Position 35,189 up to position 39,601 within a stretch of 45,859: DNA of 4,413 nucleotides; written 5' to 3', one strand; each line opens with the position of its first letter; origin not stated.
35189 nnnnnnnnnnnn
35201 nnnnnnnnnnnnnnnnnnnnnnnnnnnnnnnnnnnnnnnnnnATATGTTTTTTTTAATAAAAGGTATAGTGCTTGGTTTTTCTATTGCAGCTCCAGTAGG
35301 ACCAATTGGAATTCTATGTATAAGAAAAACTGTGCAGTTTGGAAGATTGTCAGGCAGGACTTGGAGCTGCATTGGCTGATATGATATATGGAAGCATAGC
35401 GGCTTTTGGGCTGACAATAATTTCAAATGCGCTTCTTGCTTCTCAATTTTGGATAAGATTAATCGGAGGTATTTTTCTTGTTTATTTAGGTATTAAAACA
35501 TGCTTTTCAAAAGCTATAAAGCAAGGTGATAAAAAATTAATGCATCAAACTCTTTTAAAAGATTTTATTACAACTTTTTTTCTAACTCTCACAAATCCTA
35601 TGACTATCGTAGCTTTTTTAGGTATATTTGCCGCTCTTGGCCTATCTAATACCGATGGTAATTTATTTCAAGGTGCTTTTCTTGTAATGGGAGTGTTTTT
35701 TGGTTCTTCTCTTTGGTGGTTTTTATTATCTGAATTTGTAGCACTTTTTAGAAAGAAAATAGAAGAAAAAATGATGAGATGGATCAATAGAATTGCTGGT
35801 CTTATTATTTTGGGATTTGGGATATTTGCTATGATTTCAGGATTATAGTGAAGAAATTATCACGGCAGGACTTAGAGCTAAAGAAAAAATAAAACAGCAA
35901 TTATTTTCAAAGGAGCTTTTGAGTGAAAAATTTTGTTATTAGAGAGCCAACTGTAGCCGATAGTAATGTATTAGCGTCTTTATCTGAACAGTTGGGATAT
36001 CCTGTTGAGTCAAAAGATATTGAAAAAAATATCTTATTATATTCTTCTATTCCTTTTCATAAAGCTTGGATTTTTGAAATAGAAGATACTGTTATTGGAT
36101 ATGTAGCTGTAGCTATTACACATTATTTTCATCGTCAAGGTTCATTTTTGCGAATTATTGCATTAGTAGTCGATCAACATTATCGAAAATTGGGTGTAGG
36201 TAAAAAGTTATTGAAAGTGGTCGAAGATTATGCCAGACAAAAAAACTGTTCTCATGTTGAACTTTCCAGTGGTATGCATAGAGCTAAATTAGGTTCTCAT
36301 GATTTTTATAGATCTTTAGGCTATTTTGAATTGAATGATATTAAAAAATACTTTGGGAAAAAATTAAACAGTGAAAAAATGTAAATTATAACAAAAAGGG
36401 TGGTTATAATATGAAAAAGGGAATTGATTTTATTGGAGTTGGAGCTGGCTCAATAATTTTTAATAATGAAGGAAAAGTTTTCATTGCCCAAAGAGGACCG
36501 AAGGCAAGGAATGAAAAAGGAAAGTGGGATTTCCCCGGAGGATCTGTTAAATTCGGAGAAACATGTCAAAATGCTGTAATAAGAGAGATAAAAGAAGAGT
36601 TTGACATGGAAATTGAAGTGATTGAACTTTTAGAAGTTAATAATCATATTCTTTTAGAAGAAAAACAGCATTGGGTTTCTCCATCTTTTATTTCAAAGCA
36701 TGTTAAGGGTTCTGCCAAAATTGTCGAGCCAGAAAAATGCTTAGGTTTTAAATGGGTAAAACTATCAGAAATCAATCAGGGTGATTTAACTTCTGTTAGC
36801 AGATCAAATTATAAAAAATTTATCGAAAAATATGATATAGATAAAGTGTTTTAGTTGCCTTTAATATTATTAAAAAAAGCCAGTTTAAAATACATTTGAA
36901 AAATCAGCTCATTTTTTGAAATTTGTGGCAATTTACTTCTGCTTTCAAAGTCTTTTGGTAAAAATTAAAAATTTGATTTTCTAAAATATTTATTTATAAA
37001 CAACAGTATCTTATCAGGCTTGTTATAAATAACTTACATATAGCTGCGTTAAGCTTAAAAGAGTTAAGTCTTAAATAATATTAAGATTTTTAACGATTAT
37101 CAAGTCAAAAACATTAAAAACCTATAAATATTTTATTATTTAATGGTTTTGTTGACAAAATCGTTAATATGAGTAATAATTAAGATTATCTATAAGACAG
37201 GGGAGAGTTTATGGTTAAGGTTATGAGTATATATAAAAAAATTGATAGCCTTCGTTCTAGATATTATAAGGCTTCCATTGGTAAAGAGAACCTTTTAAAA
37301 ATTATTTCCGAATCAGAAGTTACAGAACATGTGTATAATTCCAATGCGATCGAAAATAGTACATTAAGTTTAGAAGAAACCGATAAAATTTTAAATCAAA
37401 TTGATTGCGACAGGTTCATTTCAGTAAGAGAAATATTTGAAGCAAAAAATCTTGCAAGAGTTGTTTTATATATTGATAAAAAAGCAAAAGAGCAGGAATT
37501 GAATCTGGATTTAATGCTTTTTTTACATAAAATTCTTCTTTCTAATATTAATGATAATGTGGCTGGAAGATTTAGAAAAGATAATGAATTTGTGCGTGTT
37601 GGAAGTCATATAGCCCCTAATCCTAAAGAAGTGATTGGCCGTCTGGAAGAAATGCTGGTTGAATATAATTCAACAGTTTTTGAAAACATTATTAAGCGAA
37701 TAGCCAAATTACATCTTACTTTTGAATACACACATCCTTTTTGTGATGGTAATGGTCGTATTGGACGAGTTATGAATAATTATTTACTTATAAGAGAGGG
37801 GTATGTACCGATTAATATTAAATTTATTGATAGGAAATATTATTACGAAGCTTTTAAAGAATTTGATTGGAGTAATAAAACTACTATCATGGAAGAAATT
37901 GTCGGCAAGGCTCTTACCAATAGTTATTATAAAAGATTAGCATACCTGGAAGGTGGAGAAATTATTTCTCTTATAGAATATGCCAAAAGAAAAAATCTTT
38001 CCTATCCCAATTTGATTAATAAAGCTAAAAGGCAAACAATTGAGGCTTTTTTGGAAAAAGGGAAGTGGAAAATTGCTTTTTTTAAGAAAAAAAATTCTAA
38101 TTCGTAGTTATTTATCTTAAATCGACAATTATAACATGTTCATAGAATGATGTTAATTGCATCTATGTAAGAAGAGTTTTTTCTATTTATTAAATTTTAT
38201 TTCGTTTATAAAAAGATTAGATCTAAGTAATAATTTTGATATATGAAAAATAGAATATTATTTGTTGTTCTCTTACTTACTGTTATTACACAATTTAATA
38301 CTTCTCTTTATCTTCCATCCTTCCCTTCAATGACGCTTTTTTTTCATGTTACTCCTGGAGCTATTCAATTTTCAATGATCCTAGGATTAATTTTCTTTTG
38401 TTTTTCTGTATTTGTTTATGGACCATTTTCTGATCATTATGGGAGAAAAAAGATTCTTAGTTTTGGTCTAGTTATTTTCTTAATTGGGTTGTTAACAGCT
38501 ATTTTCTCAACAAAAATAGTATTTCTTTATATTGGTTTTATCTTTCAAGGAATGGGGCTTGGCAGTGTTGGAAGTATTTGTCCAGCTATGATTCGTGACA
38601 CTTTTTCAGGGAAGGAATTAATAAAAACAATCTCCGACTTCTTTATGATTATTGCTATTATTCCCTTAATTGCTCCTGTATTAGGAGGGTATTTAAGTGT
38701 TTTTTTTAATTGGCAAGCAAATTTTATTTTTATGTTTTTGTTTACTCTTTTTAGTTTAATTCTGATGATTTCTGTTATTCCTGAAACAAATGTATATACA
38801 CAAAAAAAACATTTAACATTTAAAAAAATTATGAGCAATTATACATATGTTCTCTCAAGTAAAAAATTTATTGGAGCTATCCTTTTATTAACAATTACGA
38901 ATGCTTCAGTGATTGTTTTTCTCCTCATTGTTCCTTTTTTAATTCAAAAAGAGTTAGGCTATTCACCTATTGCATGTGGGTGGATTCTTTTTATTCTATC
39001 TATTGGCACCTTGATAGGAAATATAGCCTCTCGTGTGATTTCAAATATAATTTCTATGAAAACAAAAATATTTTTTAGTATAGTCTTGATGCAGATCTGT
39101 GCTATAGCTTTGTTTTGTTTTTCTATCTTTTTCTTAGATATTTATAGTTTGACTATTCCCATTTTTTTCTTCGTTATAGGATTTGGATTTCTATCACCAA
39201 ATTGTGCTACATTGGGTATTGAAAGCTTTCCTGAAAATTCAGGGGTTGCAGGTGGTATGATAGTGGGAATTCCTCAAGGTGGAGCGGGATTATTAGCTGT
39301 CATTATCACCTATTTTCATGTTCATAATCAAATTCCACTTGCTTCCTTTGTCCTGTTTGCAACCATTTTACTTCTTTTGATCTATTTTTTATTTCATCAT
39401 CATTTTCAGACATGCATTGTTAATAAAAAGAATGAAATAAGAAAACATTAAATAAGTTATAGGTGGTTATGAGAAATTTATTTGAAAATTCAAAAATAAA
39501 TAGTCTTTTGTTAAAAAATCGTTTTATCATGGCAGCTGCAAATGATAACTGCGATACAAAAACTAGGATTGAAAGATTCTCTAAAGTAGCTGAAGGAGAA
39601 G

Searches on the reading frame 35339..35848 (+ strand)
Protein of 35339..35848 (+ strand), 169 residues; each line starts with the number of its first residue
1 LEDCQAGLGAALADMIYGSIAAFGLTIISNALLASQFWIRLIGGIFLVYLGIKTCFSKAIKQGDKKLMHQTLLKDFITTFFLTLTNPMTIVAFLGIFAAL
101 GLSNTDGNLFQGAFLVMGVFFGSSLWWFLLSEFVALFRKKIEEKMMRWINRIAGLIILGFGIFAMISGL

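Call 47: search_protein_families(library=pfam, proteins=[window:35339-35848:+], max_evalue=0.001)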
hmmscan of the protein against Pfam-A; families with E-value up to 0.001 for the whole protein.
window:35339-35848:+ (169 aa): 1 family
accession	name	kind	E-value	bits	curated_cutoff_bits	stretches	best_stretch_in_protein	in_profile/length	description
PF01810.24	LysE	-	7.2e-24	84.8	25.6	1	6-167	29-192/193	LysE type translocator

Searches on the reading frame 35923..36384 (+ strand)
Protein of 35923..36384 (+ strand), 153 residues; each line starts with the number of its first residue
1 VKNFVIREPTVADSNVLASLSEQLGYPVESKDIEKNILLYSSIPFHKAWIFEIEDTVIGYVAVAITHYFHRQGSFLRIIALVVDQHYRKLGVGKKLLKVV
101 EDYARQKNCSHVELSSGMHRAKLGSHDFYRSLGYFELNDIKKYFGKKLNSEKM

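Call 47: search_protein_families(library=pfam, proteins=[window:35923-36384:+], max_evalue=0.001)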
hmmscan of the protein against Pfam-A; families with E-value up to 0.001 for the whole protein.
window:35923-36384:+ (153 aa): 5 families
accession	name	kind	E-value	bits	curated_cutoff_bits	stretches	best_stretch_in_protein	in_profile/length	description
PF00583.31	Acetyltransf_1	-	1.6e-15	57.8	20.7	1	40-134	24-116/116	Acetyltransferase (GNAT) family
PF13508.13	Acetyltransf_7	-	1.7e-11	44.8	27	1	47-134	4-82/84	Acetyltransferase (GNAT) domain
PF13673.13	Acetyltransf_10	-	1.8e-08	34.9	23.6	1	48-138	33-111/128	Acetyltransferase (GNAT) domain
PF14542.12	Acetyltransf_CG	-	7.8e-05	23.2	30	1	52-110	3-59/80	GCN5-related N-acetyl-transferase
PF13420.13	Acetyltransf_4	-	0.00031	21.2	24.3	1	50-146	54-146/155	Acetyltransferase (GNAT) domain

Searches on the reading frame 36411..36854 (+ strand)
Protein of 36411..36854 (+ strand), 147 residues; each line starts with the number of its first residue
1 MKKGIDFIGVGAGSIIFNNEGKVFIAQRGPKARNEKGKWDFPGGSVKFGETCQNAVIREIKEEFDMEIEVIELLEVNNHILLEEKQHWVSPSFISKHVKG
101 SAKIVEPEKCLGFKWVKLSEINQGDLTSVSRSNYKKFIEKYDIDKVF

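Call 47: search_protein_families(library=pfam, proteins=[window:36411-36854:+], max_evalue=0.001)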
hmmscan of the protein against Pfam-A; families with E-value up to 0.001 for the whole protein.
window:36411-36854:+ (147 aa): 3 families
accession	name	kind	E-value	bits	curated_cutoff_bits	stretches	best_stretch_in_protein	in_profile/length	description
PF00293.34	NUDIX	-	1.2e-18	67.9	21.1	1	10-133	4-130/134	NUDIX domain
PF14815.12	NUDIX_4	-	7.8e-08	32.5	35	1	15-126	4-103/113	NUDIX domain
PF22327.2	Nudt16-like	-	0.0009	19.7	27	0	37-98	33-95/161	U8 snoRNA-decapping enzyme-like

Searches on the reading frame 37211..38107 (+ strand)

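Call 47: search_protein_families(library=pfam, proteins=[window:37211-38107:+], max_evalue=0.001)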
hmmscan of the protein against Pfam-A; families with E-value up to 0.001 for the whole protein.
window:37211-38107:+ (298 aa): 1 family
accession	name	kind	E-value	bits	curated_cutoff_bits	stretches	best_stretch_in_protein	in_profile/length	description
PF02661.23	Fic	-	2.6e-19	70.3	24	1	97-193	2-93/93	Fic/DOC family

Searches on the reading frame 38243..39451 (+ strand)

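Call 47: search_protein_families(library=pfam, proteins=[window:38243-39451:+], max_evalue=0.001)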
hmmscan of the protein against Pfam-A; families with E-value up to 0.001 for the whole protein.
window:38243-39451:+ (402 aa): 2 families
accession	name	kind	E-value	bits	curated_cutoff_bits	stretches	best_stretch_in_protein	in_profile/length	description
PF07690.21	MFS_1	-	1.8e-40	139.4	33.4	1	10-343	2-338/347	Major Facilitator Superfamily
PF00083.30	Sugar_tr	-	2.1e-07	30.6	22.3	1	53-189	60-201/452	Sugar (and other) transporter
